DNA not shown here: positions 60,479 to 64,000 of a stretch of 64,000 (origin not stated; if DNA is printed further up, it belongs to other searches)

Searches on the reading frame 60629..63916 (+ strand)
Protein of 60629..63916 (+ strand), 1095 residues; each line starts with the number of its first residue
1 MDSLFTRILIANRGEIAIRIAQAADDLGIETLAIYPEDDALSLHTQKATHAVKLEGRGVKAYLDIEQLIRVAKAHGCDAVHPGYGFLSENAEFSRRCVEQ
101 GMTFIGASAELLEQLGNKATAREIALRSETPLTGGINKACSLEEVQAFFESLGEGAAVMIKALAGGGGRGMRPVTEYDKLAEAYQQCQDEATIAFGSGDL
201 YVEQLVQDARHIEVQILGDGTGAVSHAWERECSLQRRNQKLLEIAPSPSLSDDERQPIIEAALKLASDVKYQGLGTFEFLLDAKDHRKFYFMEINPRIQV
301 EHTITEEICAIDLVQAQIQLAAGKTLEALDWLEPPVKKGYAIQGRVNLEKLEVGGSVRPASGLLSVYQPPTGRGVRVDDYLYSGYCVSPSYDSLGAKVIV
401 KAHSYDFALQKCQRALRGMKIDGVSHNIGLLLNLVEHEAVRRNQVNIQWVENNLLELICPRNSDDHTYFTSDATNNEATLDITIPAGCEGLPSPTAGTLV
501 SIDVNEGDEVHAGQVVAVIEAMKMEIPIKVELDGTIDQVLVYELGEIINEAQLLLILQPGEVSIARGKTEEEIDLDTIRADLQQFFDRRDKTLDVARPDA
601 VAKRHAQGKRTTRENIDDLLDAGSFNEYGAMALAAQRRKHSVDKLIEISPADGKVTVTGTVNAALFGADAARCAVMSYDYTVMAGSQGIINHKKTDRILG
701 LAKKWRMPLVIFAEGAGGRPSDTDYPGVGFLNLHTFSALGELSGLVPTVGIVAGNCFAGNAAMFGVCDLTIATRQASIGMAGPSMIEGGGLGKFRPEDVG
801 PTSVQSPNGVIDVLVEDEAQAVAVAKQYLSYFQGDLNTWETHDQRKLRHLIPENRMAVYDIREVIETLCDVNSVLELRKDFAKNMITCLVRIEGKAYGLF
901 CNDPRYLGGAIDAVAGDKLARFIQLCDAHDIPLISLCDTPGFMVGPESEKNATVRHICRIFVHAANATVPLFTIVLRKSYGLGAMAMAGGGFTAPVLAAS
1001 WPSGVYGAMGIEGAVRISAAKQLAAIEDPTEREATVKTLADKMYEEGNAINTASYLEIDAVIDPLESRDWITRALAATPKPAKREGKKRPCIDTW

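Call 50: search_protein_families(library=pfam, proteins=[window:60629-63916:+], max_evalue=0.01)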
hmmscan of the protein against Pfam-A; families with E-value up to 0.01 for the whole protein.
window:60629-63916:+ (1095 aa): 7 families
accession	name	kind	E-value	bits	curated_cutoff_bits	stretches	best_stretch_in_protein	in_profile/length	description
PF01039.27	Carboxyl_trans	-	2.4e-70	238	22.3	1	604-1080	2-480/493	Carboxyl transferase domain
PF02786.22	CPSase_L_D2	-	1.1e-55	188.8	19.8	1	118-328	2-210/211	Carbamoyl-phosphate synthase L chain, ATP binding domain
PF00289.28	Biotin_carb_N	-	4.6e-42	143.4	25.5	1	5-111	2-109/110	Biotin carboxylase, N-terminal domain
PF02785.25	Biotin_carb_C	-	4.1e-27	94.9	32.4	1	345-451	3-107/108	Biotin carboxylase C-terminal domain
PF00364.28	Biotin_lipoyl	-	7.2e-13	48.6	22.1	1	491-555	3-71/73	Biotin-requiring enzyme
PF03255.19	ACCA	-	9.2e-08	32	23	1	918-990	135-207/310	Acetyl co-enzyme A carboxylase carboxyltransferase-like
PF13533.13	Biotin_lipoyl_2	-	0.00038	20.7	29.8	1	493-520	5-32/32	Biotin-lipoyl like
